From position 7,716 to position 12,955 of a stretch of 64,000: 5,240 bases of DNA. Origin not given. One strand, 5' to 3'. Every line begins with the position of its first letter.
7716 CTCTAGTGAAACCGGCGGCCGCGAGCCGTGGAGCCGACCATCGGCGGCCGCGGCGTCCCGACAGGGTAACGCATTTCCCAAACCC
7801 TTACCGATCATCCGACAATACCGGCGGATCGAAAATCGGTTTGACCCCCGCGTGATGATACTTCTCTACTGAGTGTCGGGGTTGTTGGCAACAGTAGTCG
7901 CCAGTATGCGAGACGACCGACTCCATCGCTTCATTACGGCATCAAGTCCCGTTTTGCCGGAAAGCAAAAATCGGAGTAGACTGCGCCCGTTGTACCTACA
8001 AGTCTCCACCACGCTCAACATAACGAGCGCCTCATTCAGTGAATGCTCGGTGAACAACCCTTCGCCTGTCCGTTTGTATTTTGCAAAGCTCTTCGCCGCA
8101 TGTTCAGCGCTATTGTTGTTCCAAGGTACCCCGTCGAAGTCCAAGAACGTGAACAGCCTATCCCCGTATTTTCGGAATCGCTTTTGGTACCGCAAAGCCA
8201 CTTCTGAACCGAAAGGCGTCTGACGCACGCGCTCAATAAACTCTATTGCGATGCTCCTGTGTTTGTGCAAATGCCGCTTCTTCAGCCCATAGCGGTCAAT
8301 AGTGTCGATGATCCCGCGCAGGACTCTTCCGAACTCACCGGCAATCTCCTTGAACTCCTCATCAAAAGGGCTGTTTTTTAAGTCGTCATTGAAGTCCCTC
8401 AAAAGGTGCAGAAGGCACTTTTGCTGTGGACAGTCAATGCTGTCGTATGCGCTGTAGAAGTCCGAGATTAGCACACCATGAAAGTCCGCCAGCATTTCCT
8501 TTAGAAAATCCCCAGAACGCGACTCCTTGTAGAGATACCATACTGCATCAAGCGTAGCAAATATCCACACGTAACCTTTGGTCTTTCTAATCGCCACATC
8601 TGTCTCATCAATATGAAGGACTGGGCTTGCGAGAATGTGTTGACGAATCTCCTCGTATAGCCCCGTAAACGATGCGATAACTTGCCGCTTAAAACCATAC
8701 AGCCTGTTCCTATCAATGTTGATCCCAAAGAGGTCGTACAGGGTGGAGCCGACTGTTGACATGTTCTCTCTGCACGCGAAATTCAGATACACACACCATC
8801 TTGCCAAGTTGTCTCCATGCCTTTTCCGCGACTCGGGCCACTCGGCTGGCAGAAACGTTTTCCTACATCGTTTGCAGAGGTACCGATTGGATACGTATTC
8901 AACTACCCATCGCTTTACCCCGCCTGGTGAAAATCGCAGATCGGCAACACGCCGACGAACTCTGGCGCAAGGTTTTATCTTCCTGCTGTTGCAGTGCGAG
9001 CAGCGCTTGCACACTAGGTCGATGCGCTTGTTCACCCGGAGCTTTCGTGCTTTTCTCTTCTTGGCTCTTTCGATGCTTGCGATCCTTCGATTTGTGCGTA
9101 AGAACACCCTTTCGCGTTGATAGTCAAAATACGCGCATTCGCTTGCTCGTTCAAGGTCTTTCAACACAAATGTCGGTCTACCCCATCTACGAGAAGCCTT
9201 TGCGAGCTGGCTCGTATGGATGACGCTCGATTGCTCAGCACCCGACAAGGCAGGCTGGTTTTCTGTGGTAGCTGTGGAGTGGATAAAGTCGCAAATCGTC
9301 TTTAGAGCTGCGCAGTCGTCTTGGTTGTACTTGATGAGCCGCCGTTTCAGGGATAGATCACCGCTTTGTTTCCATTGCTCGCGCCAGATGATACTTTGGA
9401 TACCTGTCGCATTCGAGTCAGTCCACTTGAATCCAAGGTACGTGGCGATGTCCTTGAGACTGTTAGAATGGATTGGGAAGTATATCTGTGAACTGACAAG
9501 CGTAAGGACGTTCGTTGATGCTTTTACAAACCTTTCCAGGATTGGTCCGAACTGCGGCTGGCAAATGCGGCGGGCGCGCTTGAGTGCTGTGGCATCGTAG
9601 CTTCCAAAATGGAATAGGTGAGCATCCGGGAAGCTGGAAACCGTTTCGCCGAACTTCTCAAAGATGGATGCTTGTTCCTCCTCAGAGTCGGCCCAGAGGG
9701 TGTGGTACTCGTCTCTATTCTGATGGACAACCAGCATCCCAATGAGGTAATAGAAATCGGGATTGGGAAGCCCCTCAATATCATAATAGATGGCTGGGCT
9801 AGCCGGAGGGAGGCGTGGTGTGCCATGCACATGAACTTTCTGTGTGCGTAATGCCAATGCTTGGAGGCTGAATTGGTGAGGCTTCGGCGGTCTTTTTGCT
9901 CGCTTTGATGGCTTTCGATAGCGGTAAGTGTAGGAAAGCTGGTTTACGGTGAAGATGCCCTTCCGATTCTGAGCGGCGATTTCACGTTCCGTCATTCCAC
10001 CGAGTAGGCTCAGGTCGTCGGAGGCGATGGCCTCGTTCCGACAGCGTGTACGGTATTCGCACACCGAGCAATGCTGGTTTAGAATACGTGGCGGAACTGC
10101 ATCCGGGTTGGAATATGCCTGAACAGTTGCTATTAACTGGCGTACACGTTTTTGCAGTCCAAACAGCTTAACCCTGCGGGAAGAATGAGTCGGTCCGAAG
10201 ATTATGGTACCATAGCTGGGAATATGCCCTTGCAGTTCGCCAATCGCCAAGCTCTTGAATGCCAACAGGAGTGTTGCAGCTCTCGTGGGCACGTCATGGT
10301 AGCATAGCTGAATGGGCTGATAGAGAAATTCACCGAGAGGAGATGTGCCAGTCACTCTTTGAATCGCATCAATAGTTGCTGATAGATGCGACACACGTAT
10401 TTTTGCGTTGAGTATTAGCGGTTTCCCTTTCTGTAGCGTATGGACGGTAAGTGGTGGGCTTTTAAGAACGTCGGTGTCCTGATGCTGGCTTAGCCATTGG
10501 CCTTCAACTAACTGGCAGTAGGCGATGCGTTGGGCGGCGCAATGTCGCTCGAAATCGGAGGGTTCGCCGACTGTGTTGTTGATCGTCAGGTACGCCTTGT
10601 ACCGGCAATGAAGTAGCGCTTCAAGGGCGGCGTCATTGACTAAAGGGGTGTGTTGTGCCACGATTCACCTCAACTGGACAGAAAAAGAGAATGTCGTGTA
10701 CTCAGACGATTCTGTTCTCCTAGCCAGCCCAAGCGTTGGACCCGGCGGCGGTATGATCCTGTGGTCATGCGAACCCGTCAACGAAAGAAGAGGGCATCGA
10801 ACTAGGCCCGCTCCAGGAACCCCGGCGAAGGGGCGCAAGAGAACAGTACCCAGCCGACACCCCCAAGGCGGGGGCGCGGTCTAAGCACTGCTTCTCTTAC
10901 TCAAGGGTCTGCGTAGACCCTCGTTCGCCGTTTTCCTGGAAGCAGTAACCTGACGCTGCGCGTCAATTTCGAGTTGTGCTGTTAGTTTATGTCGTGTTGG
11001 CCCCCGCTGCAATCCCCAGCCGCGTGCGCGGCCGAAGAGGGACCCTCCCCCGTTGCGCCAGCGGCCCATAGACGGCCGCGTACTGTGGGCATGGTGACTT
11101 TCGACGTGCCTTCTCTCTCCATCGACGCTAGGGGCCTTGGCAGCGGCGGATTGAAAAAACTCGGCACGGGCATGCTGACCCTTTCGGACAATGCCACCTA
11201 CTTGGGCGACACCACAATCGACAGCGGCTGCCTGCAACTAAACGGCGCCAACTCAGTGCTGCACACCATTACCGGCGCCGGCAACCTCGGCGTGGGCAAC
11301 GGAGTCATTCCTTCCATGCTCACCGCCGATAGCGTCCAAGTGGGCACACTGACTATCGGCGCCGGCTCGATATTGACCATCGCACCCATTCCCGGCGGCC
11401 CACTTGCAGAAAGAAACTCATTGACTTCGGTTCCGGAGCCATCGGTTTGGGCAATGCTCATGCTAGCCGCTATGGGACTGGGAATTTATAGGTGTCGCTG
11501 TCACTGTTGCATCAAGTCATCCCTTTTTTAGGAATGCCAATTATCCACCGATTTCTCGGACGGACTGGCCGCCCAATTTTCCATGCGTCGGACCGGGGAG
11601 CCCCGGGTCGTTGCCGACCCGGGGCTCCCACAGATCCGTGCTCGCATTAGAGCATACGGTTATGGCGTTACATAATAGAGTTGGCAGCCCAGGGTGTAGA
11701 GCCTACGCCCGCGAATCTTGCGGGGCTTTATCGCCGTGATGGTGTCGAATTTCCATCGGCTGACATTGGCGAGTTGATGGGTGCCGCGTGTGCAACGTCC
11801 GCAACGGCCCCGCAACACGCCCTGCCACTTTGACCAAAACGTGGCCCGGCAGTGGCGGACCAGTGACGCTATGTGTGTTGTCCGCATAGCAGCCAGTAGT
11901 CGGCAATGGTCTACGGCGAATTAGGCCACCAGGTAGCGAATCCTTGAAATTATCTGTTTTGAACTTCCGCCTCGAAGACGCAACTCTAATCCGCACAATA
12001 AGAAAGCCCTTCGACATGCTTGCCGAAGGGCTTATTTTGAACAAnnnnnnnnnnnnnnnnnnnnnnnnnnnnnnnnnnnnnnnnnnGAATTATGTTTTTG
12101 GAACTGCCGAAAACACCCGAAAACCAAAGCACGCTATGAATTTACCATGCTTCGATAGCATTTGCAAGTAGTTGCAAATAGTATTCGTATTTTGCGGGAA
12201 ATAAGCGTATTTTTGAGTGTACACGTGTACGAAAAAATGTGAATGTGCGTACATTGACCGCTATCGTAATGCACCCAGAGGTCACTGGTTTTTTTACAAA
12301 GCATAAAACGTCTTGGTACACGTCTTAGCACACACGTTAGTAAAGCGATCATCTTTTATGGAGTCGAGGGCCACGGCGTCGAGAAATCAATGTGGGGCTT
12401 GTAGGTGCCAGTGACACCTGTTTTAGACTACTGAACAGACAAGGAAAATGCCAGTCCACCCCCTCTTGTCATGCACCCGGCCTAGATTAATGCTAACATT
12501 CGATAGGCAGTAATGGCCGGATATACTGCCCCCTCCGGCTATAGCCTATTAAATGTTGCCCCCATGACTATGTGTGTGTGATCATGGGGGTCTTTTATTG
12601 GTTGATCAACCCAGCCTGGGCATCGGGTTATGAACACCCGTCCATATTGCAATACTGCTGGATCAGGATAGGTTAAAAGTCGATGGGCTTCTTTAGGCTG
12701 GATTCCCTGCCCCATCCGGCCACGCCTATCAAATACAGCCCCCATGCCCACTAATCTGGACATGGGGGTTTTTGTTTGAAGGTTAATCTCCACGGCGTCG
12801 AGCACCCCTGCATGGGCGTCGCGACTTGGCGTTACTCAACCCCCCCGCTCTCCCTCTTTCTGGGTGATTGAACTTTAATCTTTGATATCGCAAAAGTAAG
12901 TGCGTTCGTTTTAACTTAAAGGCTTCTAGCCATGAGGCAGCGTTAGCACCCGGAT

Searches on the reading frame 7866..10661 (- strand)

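Call 12: search_protein_families(library=pfam, proteins=[window:7866-10661:-], max_evalue=0.01)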
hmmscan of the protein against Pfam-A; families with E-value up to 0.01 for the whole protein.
window:7866-10661:- (931 aa): 2 families
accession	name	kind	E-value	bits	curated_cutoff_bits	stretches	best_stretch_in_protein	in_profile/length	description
PF03050.20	DDE_Tnp_IS66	-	2e-30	106.6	23.1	1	642-862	30-269/284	Transposase IS66 family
PF13482.12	RNase_H_2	-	9.6e-27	94.4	22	1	291-458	1-162/165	RNase_H superfamily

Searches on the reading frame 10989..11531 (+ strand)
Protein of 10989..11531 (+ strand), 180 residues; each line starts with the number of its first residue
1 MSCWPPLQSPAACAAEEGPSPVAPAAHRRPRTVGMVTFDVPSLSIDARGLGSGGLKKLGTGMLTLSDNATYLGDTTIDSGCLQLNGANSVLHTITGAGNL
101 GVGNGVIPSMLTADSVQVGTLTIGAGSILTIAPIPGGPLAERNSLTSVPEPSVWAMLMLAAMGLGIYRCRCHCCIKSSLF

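Call 12: search_protein_families(library=pfam, proteins=[window:10989-11531:+], max_evalue=0.01)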
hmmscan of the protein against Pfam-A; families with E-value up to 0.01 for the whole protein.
window:10989-11531:+ (180 aa): 2 families
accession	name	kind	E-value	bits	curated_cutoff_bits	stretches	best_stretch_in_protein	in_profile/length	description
PF12951.13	PATR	-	1.7e-06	28.4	27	1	55-84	1-30/30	Passenger-associated-transport-repeat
PF07589.16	PEP-CTERM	-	0.00039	20.8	20.7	1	147-166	1-21/24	PEP-CTERM motif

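Call 14: find_encoding_contigs(protein=window:10989-11531:+, flank=10000, max_places=10)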
Protein window:10989-11531:+ (180 aa): 5 contigs read that carry it; 5 places shown.
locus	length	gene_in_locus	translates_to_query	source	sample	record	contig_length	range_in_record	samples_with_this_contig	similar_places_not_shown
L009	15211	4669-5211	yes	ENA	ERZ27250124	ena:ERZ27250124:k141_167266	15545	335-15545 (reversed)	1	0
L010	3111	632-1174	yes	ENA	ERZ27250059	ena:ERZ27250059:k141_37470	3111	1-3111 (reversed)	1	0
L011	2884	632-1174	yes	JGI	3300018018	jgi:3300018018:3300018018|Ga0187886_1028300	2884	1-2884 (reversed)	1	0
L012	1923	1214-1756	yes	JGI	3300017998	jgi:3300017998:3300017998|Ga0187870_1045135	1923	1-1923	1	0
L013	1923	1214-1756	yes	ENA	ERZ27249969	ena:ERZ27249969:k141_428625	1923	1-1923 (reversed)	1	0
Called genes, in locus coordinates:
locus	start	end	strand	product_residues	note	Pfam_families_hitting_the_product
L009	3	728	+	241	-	?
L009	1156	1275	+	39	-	-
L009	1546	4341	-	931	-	PF13482:RNase_H_2, PF03050:DDE_Tnp_IS66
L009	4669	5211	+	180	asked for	PF12951:PATR (weak)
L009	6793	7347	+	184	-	PF13449:Phytase-like (faint), PF08450:SGL (faint), PF01436:NHL (weak), PF07589:PEP_exosort_dom (weak)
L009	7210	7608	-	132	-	-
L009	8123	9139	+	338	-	-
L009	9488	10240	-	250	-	-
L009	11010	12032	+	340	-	-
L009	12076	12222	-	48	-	-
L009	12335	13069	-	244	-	-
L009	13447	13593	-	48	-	-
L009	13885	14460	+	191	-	-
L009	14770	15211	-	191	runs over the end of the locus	PF07894:SACK1 (faint), PF13091:PLDc_2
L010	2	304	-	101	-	?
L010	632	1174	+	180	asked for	PF12951:PATR (weak)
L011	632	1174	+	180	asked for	PF12951:PATR (weak)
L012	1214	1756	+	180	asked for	PF12951:PATR (weak)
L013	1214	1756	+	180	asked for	PF12951:PATR (weak)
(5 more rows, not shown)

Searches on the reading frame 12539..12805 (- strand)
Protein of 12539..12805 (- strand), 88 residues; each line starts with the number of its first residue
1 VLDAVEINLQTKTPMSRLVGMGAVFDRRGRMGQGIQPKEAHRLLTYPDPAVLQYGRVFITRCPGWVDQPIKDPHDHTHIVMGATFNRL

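Call 12: search_protein_families(library=pfam, proteins=[window:12539-12805:-], max_evalue=0.01)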
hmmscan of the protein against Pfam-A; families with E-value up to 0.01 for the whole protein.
window:12539-12805:- (88 aa): 0 families

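Call 25: search_protein_families(library=phrogs, proteins=[window:12539-12805:-], max_evalue=0.01)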
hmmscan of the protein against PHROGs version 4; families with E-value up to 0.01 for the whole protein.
window:12539-12805:- (88 aa): 0 families
